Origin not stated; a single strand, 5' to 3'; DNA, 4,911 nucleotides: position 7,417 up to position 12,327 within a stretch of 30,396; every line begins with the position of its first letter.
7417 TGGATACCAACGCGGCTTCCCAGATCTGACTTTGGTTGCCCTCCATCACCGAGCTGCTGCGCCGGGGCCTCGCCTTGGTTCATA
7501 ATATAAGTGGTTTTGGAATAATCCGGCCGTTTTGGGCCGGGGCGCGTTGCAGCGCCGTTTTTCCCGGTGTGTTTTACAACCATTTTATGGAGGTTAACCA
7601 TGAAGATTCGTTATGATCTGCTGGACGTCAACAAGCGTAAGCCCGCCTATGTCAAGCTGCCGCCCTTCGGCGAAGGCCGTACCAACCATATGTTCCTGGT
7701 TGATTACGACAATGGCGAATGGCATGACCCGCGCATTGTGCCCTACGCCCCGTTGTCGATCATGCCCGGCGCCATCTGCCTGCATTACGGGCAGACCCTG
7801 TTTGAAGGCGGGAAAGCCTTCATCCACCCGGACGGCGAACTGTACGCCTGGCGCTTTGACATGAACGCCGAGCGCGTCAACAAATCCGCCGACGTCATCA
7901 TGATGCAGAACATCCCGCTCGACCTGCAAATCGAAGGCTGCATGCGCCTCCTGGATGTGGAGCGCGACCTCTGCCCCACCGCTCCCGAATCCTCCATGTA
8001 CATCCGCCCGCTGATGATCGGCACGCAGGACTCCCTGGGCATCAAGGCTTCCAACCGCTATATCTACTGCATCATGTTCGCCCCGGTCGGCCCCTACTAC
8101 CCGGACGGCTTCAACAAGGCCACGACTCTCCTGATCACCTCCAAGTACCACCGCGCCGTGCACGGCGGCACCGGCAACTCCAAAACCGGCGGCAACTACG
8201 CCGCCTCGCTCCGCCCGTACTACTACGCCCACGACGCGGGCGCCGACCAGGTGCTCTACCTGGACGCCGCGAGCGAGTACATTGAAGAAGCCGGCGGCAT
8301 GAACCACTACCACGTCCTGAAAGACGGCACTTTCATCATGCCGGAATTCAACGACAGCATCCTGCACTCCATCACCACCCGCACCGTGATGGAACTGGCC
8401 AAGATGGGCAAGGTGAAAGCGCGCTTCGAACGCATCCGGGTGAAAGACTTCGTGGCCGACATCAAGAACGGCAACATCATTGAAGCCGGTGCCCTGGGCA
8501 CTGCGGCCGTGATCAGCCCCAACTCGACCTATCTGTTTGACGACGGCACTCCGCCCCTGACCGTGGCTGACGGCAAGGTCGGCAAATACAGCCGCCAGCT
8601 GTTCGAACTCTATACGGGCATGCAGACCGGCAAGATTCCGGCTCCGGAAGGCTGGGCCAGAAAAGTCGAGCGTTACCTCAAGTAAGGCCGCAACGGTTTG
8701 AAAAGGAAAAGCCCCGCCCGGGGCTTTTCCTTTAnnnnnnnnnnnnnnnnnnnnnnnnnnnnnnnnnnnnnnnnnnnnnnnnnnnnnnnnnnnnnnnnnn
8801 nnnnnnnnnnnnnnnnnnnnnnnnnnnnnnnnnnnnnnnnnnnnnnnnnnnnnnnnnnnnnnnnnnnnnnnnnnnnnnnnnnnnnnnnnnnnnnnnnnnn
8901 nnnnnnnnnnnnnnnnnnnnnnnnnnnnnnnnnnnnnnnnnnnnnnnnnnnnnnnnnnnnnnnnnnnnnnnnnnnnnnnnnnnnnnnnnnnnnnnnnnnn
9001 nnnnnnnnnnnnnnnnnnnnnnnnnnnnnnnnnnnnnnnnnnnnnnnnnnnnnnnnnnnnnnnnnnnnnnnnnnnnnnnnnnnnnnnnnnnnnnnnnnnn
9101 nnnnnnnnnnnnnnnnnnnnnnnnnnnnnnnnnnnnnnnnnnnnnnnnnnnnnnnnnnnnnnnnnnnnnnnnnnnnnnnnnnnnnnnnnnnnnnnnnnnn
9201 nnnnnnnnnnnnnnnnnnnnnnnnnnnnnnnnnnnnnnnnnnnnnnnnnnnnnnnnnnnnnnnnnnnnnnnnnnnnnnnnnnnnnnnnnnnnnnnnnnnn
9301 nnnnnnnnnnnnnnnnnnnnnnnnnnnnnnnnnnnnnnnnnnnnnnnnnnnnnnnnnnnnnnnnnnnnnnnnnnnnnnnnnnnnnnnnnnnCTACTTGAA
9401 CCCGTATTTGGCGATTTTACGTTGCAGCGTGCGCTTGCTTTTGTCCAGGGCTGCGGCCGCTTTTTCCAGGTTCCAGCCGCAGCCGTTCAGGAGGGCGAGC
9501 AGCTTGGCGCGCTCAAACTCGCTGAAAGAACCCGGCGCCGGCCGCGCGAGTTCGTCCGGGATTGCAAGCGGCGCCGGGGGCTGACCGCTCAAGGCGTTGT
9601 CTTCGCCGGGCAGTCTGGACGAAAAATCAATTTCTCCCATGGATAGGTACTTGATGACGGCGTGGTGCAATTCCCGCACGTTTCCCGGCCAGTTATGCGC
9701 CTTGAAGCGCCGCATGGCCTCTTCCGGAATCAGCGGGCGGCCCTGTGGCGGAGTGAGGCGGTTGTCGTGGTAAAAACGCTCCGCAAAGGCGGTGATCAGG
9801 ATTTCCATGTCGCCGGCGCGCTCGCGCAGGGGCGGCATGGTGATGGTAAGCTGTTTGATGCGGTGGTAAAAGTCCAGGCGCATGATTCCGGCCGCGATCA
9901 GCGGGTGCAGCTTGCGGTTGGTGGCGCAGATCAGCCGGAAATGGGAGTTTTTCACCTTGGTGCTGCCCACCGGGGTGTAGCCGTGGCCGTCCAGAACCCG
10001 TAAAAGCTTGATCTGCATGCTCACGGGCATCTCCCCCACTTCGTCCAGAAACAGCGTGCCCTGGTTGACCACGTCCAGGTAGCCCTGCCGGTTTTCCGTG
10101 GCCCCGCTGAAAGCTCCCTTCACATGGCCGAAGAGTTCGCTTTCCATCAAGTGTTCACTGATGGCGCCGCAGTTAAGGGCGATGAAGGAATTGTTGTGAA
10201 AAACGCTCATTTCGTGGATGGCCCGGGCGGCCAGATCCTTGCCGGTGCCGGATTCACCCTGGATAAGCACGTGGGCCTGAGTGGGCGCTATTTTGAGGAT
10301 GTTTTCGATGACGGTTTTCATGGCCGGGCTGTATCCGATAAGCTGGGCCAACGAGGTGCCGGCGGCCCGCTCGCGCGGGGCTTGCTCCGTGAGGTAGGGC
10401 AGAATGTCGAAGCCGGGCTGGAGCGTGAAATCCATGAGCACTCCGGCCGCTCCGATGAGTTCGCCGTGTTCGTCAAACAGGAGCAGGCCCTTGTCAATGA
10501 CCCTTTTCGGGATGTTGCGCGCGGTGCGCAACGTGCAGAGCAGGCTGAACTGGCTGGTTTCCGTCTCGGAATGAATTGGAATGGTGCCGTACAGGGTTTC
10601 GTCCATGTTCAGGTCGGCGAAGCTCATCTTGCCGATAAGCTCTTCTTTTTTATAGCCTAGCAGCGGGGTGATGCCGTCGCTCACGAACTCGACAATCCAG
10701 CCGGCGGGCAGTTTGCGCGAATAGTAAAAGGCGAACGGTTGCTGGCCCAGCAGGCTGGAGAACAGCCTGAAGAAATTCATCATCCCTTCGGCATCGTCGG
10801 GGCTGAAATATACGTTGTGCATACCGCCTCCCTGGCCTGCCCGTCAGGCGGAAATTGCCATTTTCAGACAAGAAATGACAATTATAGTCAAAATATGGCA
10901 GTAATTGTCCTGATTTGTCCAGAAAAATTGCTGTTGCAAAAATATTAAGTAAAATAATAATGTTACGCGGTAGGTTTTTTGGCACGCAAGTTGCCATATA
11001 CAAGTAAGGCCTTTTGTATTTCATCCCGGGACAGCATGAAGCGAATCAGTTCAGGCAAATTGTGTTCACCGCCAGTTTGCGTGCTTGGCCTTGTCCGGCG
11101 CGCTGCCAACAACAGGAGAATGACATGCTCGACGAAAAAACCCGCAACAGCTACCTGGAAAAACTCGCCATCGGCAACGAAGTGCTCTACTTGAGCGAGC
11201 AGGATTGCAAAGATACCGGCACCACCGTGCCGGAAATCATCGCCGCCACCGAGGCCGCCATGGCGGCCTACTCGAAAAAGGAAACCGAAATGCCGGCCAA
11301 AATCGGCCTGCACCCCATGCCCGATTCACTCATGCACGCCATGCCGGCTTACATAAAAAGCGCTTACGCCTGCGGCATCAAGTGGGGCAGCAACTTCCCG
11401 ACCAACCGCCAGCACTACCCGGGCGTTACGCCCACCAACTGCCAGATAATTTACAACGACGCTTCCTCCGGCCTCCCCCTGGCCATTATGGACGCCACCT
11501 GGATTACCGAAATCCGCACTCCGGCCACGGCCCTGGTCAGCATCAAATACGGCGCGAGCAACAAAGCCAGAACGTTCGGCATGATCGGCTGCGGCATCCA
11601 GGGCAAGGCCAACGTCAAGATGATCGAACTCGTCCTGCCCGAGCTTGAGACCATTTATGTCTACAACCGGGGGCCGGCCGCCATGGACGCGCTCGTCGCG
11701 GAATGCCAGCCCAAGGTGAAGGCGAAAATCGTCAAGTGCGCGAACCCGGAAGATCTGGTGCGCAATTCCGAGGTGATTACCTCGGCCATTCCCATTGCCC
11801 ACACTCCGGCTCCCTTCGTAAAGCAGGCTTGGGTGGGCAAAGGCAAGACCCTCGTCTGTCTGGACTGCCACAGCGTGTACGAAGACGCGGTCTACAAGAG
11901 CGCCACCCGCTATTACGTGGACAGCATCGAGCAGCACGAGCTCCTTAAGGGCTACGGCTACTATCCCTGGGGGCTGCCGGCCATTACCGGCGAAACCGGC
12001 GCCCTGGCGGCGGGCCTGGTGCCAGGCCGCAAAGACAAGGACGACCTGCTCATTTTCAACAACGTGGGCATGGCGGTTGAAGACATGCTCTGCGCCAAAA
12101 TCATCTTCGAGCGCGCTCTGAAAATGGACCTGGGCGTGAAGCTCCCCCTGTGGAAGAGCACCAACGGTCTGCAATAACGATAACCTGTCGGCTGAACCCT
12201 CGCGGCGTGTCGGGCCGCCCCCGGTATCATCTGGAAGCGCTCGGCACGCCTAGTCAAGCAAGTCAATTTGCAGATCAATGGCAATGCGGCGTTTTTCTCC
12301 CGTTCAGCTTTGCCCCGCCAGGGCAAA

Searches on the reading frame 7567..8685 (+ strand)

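Call 13: search_protein_families(library=pfam, proteins=[window:7567-8685:+], max_evalue=0.01)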
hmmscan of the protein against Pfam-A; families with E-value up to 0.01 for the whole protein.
window:7567-8685:+ (372 aa): 1 family
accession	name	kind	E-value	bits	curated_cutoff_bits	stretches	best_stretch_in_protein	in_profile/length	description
PF01063.24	Aminotran_4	-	8.1e-17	62.2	28.5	1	78-295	2-202/223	Amino-transferase class IV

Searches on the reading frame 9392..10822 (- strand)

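Call 13: search_protein_families(library=pfam, proteins=[window:9392-10822:-], max_evalue=0.01)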
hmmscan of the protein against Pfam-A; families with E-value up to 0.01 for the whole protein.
window:9392-10822:- (476 aa): 9 families
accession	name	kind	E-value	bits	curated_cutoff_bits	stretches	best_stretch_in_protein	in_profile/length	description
PF00158.32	Sigma54_activat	-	8.3e-61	205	20.2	1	161-327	1-167/168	Sigma-54 interaction domain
PF14532.12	Sigma54_activ_2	-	4.2e-14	53.4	25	1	162-332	1-138/138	Sigma-54 interaction domain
PF25601.1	AAA_lid_14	-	8e-11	42.1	27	1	333-395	1-59/87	AAA+ ATPase lid domain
PF02954.25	HTH_8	-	1.4e-06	28.3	22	1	434-473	3-42/42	Bacterial regulatory protein, Fis family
PF00004.35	AAA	-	1.7e-06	28.9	21.2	1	185-317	1-124/131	ATPase family associated with various cellular activities (AAA)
PF07728.20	AAA_5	-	9.4e-06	26.1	22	1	184-303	1-123/139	AAA domain (dynein-related subfamily)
PF07724.20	AAA_2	-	0.00021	21.8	27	1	183-306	4-128/166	AAA domain (Cdc48 subfamily)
PF13384.12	HTH_23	-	0.0046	17.2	24.6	1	436-468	5-36/50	Homeodomain-like domain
PF01078.27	Mg_chelatase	-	0.0056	16.5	20.3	0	175-270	14-123/207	Magnesium chelatase, subunit ChlI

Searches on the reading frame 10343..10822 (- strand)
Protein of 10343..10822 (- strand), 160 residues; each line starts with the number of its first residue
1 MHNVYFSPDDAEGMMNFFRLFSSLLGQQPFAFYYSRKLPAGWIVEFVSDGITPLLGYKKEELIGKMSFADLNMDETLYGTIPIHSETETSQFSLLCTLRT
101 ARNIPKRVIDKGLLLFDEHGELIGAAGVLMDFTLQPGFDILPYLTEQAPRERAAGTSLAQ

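Call 30: search_protein_families(library=pfam, proteins=[window:10343-10822:-], max_evalue=10)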
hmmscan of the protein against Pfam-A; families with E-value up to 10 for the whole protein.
window:10343-10822:- (160 aa): 3 families
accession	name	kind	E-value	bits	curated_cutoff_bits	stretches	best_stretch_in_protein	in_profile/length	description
PF13426.13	PAS_9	-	0.0028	18.3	27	1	39-133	9-102/103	PAS domain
PF00989.32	PAS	-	0.017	15.6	22.6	1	46-131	25-112/113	PAS fold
PF08447.18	PAS_3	-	0.06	14.1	25.6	1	46-71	3-29/89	PAS fold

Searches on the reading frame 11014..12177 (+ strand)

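Call 13: search_protein_families(library=pfam, proteins=[window:11014-12177:+], max_evalue=0.01)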
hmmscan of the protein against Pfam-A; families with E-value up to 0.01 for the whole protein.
window:11014-12177:+ (387 aa): 2 families
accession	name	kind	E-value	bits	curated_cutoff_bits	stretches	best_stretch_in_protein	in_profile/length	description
PF02423.21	OCD_Mu_crystall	-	6e-49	167.1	24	1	71-370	16-312/314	Ornithine cyclodeaminase/mu-crystallin family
PF03446.21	NAD_binding_2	-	0.0032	17.9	21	1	188-267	2-71/161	NAD binding domain of 6-phosphogluconate dehydrogenase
